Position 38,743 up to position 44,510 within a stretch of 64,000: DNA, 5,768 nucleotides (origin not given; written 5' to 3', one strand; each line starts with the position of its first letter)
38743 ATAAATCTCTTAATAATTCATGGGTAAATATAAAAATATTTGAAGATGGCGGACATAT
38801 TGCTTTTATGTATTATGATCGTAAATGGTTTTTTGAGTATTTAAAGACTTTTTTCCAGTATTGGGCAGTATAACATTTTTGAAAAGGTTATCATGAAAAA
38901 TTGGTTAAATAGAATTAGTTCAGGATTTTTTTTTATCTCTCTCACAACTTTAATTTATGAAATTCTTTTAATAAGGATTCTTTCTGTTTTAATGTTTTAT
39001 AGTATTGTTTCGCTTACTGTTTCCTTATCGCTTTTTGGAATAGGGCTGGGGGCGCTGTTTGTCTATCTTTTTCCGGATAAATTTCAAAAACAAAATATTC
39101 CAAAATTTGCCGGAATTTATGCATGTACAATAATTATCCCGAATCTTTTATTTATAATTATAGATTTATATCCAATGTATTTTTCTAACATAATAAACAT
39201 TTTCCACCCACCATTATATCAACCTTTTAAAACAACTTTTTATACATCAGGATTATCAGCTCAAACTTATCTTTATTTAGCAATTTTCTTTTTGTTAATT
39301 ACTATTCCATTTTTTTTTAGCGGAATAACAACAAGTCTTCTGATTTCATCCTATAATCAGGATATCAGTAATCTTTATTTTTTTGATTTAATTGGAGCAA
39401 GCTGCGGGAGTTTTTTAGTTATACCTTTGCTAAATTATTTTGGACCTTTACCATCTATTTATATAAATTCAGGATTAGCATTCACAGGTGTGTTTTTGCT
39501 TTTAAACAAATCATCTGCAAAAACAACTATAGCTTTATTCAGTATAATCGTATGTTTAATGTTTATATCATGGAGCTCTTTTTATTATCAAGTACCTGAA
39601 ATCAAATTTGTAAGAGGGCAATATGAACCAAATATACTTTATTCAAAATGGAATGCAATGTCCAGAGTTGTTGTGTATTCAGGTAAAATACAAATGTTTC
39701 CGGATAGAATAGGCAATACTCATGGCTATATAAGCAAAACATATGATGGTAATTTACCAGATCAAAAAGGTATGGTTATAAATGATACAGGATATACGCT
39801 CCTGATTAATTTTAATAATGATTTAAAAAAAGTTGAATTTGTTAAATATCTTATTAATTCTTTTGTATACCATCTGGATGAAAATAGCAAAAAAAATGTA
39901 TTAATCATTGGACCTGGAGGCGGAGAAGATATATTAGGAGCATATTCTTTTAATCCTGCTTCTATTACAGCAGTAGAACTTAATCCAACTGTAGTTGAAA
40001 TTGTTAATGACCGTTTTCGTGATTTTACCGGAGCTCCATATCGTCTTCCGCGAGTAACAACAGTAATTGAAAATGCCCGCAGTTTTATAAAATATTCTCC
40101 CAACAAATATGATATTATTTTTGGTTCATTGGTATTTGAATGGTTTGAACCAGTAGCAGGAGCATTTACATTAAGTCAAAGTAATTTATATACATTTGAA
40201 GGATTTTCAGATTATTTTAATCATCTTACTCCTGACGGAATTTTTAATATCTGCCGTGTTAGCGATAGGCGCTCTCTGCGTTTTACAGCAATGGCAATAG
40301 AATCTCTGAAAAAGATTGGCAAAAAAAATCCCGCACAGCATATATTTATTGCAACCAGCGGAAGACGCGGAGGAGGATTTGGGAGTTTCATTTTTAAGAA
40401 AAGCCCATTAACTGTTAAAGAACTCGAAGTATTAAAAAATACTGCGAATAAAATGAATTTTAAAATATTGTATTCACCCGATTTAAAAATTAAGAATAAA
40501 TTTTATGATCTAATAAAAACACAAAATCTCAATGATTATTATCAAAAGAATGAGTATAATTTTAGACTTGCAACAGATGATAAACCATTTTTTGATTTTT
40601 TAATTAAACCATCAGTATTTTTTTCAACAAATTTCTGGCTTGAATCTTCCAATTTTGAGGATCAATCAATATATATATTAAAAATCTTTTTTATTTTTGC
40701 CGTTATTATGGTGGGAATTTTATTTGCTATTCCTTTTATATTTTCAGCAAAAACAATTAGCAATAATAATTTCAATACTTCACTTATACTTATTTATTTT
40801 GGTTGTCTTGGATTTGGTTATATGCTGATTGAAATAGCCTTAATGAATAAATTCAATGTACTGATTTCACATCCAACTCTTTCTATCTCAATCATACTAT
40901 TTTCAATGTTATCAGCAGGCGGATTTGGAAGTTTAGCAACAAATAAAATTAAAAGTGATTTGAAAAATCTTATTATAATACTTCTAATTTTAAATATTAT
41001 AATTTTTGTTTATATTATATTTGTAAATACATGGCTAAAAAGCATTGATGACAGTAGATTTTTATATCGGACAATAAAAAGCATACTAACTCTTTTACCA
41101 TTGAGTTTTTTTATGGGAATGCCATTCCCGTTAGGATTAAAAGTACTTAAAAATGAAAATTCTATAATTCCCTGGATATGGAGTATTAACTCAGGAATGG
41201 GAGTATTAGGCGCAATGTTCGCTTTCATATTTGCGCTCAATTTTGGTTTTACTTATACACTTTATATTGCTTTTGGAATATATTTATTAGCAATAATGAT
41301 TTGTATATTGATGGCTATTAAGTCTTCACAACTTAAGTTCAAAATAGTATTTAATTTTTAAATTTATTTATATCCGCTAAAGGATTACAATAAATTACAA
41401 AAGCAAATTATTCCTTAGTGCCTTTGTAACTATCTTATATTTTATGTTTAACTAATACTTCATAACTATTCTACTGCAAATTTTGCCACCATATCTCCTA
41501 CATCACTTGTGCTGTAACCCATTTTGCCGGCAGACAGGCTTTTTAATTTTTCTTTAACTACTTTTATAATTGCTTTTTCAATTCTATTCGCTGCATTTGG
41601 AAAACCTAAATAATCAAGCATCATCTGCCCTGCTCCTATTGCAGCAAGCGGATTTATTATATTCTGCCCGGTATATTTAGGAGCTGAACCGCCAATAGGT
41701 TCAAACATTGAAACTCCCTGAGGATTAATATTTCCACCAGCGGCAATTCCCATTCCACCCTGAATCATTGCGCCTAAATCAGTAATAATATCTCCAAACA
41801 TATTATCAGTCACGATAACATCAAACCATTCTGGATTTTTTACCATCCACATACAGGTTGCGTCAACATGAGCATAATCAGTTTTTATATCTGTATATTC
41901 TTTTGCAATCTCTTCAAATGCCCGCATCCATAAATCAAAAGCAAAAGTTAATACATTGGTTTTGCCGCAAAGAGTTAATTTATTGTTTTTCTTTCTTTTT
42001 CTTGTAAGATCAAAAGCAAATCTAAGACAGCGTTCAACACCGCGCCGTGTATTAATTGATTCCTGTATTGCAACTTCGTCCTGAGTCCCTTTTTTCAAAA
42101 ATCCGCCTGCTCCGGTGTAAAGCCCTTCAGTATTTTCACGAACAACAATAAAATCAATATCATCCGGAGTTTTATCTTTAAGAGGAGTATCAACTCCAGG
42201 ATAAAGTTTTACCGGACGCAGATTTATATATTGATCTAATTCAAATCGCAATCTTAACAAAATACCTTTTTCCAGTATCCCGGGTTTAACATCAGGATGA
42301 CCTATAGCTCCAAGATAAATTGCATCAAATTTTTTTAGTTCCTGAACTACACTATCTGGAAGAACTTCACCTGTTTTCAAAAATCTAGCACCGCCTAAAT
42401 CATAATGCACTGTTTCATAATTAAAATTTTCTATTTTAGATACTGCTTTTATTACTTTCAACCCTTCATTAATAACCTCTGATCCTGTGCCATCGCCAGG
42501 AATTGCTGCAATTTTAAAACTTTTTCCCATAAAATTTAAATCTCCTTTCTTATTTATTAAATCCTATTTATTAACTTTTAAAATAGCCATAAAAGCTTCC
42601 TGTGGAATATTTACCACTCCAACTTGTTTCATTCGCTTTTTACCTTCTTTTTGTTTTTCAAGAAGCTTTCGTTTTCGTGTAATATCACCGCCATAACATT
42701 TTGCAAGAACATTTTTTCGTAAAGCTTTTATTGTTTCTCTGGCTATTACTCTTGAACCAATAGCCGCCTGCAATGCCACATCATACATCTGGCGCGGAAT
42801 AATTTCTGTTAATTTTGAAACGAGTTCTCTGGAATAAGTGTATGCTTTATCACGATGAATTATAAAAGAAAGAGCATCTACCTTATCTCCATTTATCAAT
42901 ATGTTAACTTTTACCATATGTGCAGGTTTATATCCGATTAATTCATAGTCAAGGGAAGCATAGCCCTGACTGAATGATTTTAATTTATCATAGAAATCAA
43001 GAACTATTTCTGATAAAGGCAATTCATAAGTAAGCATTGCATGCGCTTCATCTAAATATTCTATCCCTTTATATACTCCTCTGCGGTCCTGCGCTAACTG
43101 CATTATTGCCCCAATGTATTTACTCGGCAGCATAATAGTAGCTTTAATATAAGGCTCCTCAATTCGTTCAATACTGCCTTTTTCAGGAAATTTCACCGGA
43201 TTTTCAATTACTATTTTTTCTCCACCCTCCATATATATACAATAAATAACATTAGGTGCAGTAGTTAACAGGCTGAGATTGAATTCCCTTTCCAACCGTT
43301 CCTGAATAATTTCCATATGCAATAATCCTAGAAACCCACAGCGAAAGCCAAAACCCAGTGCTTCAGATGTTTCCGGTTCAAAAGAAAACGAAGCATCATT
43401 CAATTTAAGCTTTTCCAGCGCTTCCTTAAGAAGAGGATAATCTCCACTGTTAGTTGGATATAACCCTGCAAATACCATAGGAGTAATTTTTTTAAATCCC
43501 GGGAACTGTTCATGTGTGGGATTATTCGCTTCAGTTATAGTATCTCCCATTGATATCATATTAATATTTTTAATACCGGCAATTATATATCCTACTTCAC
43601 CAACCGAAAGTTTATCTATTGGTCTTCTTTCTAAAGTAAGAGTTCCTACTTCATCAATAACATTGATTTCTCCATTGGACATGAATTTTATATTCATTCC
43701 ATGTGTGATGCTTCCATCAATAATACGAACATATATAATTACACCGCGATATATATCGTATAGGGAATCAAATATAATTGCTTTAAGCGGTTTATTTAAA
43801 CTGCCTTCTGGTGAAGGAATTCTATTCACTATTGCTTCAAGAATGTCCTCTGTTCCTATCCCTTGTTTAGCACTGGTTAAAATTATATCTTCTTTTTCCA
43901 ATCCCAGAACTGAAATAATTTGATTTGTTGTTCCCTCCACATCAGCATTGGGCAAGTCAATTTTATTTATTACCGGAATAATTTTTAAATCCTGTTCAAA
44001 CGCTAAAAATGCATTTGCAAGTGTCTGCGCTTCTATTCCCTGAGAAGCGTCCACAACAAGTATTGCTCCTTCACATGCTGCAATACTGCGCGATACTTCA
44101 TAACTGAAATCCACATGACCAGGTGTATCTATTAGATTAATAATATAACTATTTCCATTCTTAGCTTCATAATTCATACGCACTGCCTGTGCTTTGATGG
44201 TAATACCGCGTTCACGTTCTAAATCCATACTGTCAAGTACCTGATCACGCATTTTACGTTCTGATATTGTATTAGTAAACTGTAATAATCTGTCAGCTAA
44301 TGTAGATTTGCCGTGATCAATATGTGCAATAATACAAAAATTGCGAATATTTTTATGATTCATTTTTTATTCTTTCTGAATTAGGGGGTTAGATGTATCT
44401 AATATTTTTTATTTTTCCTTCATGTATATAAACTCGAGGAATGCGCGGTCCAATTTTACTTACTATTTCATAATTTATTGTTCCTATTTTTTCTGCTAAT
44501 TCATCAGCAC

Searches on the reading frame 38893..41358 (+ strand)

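Call 12: search_protein_families(library=pfam, proteins=[window:38893-41358:+], max_evalue=0.001)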
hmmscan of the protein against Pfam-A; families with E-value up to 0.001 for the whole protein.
window:38893-41358:+ (822 aa): 1 family
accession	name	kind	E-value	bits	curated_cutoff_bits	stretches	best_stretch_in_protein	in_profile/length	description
PF01564.23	Spermine_synth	-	3e-09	37.1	22.9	1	324-478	11-151/186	Spermine/spermidine synthase domain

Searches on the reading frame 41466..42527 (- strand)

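Call 12: search_protein_families(library=pfam, proteins=[window:41466-42527:-], max_evalue=0.001)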
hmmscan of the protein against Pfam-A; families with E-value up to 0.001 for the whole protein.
window:41466-42527:- (353 aa): 1 family
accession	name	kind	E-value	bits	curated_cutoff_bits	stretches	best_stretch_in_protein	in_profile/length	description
PF00180.25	Iso_dh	-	1.1e-92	311.4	27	1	5-347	1-348/348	Isocitrate/isopropylmalate dehydrogenase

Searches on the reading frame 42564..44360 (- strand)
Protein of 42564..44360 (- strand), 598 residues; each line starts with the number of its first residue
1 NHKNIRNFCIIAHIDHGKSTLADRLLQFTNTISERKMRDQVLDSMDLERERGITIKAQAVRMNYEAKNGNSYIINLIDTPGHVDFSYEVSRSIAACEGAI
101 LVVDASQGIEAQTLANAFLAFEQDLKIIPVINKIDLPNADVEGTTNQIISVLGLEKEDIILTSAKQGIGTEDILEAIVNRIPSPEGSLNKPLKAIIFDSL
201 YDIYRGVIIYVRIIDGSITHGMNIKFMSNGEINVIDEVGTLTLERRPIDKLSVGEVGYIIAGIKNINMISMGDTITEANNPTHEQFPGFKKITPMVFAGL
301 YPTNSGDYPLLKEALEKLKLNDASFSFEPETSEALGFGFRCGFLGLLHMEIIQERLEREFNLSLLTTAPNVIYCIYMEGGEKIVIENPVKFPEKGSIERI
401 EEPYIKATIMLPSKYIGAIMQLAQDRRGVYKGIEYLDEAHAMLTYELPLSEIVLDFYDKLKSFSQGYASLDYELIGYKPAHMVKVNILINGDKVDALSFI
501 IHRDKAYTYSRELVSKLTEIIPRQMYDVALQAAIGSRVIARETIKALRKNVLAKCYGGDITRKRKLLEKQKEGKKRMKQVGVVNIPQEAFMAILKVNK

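Call 37: find_homologous_proteins(query=window:42564-44360:-, max_evalue=1e-50)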
Query window:42564-44360:- (598 aa): 8000 proteins with E <= 1e-50 among 8000 candidates; the best 120 are listed.
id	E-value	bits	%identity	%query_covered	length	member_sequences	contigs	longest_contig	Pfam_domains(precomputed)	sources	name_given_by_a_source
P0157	0.0e+0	1320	100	100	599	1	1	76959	PF00679.31,PF14492.13,PF06421.18,PF00009.34,PF03144.32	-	-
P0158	0.0e+0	1129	84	100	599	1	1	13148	PF00679.31,PF14492.13,PF06421.18,PF00009.34,PF03144.32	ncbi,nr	ncbi:elongation factor 4 [Candidatus Poribacteria bacterium]|nr:elongation factor 4 [Candidatus Pori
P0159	0.0e+0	1113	82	100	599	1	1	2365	PF00679.31,PF06421.18,PF00009.34,PF03144.32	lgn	-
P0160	0.0e+0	1104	82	100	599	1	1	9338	PF00679.31,PF06421.18,PF00009.34,PF03144.32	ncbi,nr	ncbi:elongation factor 4 [Candidatus Desantisbacteria bacterium]|nr:elongation factor 4 [Candidatus 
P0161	1.8e-267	906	65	100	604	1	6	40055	PF00679.31,PF14492.13,PF06421.18,PF00009.34,PF03144.32,PF22042.3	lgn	-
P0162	6.1e-267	905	65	100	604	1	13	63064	PF00679.31,PF14492.13,PF06421.18,PF00009.34,PF03144.32,PF22042.3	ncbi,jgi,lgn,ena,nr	ncbi:MAG: elongation factor 4 [Bacillaceae bacterium G1]|nr:elongation factor 4 [Bacillota bacterium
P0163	7.6e-267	904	65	100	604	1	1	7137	PF00679.31,PF14492.13,PF06421.18,PF00009.34,PF03144.32,PF22042.3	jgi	-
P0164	8.3e-267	904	65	100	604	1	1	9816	PF00679.31,PF14492.13,PF06421.18,PF00009.34,PF03144.32,PF22042.3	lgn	-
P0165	9.0e-267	904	65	100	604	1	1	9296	PF00679.31,PF14492.13,PF06421.18,PF00009.34,PF03144.32,PF22042.3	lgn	-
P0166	3.1e-266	902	65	100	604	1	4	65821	PF00679.31,PF14492.13,PF06421.18,PF00009.34,PF03144.32,PF22042.3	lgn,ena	-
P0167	4.6e-266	902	65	100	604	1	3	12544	PF00679.31,PF06421.18,PF00009.34,PF03144.32,PF22042.3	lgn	-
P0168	3.0e-265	899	65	100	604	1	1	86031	PF00679.31,PF14492.13,PF06421.18,PF00009.34,PF03144.32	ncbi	-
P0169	4.3e-265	899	65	100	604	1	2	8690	PF00679.31,PF14492.13,PF06421.18,PF00009.34,PF03144.32,PF22042.3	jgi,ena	-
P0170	3.4e-262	889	65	100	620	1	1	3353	PF00679.31,PF06421.18,PF00009.34,PF03144.32,PF22042.3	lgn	-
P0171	1.5e-261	887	64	99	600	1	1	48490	PF00679.31,PF14492.13,PF06421.18,PF00009.34,PF03144.32,PF22042.3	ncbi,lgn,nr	ncbi:MAG: GTP-binding protein LepA [Tepidanaerobacteraceae bacterium]|nr:GTP-binding protein LepA [T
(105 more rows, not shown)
